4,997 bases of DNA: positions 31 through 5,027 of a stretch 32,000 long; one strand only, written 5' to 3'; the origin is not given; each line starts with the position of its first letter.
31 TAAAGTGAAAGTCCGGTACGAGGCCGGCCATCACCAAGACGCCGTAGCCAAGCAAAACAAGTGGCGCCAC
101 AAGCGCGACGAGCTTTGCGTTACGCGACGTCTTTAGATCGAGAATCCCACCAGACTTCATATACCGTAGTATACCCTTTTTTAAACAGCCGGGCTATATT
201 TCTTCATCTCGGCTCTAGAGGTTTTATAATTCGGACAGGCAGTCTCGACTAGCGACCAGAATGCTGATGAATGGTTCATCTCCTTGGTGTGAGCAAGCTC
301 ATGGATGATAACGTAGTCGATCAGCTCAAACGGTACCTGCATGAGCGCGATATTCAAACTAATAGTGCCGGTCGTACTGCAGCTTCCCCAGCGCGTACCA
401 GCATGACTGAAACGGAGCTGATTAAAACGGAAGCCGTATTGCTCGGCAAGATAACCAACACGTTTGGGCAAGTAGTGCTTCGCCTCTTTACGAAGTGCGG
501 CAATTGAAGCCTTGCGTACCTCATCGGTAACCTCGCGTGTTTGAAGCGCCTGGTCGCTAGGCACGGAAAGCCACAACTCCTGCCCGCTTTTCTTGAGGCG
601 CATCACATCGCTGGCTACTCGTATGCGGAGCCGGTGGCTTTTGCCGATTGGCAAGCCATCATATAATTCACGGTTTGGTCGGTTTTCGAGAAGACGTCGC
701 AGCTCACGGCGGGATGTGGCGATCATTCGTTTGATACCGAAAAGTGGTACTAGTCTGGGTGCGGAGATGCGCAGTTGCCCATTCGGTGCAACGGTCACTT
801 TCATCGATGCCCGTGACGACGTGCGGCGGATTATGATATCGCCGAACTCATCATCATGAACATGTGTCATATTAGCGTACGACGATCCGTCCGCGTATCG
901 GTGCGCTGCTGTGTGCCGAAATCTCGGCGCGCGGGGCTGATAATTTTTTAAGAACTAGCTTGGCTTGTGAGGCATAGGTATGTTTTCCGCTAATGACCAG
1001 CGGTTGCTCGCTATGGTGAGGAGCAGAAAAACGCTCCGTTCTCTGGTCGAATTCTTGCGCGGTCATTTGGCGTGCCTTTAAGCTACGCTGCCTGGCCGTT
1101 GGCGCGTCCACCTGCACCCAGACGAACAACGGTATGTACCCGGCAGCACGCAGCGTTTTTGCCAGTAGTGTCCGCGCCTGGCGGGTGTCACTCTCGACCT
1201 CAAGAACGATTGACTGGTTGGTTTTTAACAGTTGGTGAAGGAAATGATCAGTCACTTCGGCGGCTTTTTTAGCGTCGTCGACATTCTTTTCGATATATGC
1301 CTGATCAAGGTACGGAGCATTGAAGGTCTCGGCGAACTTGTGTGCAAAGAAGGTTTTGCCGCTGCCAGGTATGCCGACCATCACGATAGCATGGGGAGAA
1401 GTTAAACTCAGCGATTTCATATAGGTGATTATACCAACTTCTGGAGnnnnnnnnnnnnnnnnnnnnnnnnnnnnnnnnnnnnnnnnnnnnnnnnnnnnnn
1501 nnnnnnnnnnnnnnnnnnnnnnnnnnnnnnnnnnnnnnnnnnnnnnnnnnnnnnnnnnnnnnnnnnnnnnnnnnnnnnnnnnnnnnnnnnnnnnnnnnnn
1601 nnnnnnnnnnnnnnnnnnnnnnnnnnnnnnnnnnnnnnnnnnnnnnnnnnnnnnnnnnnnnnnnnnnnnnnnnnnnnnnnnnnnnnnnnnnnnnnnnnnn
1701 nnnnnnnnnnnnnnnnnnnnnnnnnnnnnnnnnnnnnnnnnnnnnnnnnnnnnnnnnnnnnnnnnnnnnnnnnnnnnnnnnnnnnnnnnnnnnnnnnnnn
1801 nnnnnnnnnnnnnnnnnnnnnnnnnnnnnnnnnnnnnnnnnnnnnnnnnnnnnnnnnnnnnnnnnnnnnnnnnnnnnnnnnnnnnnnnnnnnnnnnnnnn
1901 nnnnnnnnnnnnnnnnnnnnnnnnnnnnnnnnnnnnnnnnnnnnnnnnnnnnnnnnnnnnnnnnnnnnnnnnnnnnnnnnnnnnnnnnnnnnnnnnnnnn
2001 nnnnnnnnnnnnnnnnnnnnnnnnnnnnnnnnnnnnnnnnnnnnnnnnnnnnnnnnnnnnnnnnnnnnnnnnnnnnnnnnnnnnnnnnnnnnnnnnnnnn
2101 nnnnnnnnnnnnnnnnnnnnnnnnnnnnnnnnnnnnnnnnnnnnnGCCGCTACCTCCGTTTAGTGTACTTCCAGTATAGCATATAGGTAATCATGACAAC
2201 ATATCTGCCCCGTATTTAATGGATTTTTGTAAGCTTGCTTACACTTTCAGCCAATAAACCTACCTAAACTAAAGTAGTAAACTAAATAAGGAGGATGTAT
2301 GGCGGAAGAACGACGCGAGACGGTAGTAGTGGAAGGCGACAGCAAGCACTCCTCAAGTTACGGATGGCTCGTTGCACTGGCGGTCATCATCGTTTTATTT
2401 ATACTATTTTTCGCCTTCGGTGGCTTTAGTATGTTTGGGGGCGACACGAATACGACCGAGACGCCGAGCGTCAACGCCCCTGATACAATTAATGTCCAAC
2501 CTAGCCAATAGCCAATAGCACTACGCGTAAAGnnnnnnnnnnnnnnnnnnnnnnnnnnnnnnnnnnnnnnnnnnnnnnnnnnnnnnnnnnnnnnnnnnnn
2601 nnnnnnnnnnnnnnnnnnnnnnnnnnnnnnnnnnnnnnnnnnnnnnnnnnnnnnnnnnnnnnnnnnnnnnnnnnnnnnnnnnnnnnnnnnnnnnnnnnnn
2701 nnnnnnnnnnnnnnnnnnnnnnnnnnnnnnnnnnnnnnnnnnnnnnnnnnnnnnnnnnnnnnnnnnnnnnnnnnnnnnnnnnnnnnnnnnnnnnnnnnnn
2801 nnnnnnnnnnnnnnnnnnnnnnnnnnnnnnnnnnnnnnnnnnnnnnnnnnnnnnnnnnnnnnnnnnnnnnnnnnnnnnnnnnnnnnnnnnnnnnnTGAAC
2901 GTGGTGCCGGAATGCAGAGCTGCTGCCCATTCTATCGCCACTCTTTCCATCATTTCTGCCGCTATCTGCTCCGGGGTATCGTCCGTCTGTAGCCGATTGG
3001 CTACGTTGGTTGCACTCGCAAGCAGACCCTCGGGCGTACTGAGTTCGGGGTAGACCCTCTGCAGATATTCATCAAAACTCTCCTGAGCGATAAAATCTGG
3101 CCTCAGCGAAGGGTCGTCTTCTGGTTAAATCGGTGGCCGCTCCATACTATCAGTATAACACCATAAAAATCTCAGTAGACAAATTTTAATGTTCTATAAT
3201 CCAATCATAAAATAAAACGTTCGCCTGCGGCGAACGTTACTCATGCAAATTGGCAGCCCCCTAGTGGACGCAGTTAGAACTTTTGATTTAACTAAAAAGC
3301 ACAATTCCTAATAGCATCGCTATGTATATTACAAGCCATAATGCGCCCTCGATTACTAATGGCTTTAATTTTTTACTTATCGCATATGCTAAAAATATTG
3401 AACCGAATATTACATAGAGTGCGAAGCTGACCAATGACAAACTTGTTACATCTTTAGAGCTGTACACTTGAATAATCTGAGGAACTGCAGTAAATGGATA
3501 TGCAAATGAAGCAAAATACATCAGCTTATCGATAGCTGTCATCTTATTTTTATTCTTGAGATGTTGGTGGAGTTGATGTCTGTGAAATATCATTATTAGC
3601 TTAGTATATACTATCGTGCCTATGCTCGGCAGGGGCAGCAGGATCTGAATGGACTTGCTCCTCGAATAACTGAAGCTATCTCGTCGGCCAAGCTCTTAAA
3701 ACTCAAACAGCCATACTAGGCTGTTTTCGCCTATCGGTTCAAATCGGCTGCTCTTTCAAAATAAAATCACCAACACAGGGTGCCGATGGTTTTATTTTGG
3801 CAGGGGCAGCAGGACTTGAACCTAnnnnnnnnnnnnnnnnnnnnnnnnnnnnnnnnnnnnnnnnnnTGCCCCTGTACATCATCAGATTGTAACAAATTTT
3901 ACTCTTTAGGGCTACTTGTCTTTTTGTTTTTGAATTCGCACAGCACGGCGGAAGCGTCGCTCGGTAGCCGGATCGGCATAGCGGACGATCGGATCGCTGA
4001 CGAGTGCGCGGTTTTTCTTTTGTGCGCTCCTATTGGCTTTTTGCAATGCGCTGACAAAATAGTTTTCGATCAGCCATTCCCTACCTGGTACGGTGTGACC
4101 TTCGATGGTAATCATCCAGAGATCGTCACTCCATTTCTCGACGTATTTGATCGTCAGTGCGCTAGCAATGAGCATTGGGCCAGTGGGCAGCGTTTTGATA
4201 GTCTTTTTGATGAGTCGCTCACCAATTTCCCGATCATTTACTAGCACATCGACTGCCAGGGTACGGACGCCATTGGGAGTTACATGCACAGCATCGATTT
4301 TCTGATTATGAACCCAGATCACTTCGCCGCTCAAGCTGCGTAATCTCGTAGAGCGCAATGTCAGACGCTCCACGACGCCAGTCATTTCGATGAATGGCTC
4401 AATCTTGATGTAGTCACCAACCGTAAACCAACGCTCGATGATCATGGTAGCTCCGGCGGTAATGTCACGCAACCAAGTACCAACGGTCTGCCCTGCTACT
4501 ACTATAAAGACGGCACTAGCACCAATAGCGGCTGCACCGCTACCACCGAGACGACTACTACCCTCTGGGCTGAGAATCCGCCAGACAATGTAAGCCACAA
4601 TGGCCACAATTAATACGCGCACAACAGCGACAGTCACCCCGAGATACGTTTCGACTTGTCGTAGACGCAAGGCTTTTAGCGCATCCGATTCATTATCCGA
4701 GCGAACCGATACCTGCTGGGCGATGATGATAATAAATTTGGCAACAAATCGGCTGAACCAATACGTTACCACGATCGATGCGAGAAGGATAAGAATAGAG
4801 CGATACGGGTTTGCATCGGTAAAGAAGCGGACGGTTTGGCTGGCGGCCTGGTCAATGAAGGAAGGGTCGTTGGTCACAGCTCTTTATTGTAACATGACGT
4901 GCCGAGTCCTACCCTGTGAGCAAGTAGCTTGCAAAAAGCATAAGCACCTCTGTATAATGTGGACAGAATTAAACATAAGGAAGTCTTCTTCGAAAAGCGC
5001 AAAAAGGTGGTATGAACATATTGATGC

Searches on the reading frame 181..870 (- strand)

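Call 58: search_protein_families(library=pfam, proteins=[window:181-870:-], max_evalue=0.001)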
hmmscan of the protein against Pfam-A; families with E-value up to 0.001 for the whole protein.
window:181-870:- (229 aa): 1 family
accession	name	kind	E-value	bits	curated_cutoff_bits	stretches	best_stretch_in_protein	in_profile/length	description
PF01863.23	YgjP-like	-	8.2e-45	153.8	26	1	22-224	2-206/207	YgjP-like, metallopeptidase domain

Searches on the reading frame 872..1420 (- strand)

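Call 58: search_protein_families(library=pfam, proteins=[window:872-1420:-], max_evalue=0.001)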
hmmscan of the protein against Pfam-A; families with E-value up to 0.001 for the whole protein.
window:872-1420:- (182 aa): 8 families
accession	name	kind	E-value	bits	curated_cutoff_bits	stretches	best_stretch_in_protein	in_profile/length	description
PF13671.12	AAA_33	-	4.9e-08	33.8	27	1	12-120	2-121/143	AAA domain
PF06414.18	Zeta_toxin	-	1.4e-06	28.3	22.3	0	7-34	14-41/199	Zeta toxin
PF24883.2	NPHP3_N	-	9.3e-05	23.1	24.8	1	8-85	21-100/164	Nephrocystin 3, N-terminal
PF01078.27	Mg_chelatase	-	0.00011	22.1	20.3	0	8-34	21-47/207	Magnesium chelatase, subunit ChlI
PF13207.12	AAA_17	-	0.00019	22.2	27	0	15-38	1-24/136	AAA domain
PF08433.16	KTI12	-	0.00037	20.5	22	0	12-47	4-39/271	Chromatin associated protein KTI12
PF01591.24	6PF2K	-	0.00046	20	27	0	8-32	12-36/223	6-phosphofructo-2-kinase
PF13191.12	AAA_16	-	0.0006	20.8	32.6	1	7-143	22-136/167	AAA ATPase domain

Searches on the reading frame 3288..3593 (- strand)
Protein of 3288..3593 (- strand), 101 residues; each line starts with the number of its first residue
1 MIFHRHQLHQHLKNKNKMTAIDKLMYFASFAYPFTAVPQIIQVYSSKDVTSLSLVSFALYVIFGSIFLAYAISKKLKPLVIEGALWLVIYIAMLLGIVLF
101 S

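Call 59: search_protein_families(library=pfam, proteins=[window:3288-3593:-], max_evalue=0.001)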
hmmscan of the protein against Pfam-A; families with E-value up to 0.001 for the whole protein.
window:3288-3593:- (101 aa): 1 family
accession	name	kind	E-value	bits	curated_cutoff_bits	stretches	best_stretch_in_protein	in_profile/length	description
PF04193.19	PQ-loop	-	1.1e-06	28.7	22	1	26-78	7-59/61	PQ loop repeat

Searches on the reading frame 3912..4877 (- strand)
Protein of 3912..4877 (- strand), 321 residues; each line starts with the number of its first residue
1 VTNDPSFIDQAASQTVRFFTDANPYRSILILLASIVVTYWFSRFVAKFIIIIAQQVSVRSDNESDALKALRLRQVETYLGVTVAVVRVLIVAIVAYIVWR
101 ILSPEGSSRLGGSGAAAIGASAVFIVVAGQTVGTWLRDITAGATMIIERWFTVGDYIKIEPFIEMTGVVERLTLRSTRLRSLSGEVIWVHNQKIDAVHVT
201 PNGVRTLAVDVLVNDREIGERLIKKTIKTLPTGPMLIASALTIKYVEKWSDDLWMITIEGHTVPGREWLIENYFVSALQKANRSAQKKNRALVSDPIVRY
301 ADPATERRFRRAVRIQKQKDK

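Call 58: search_protein_families(library=pfam, proteins=[window:3912-4877:-], max_evalue=0.001)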
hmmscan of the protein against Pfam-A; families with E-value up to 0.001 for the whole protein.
window:3912-4877:- (321 aa): 1 family
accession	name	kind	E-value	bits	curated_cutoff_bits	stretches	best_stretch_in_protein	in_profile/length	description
PF00924.24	MS_channel_2nd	-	9.2e-10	38.9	20.2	1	136-194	3-58/68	Mechanosensitive ion channel, beta-domain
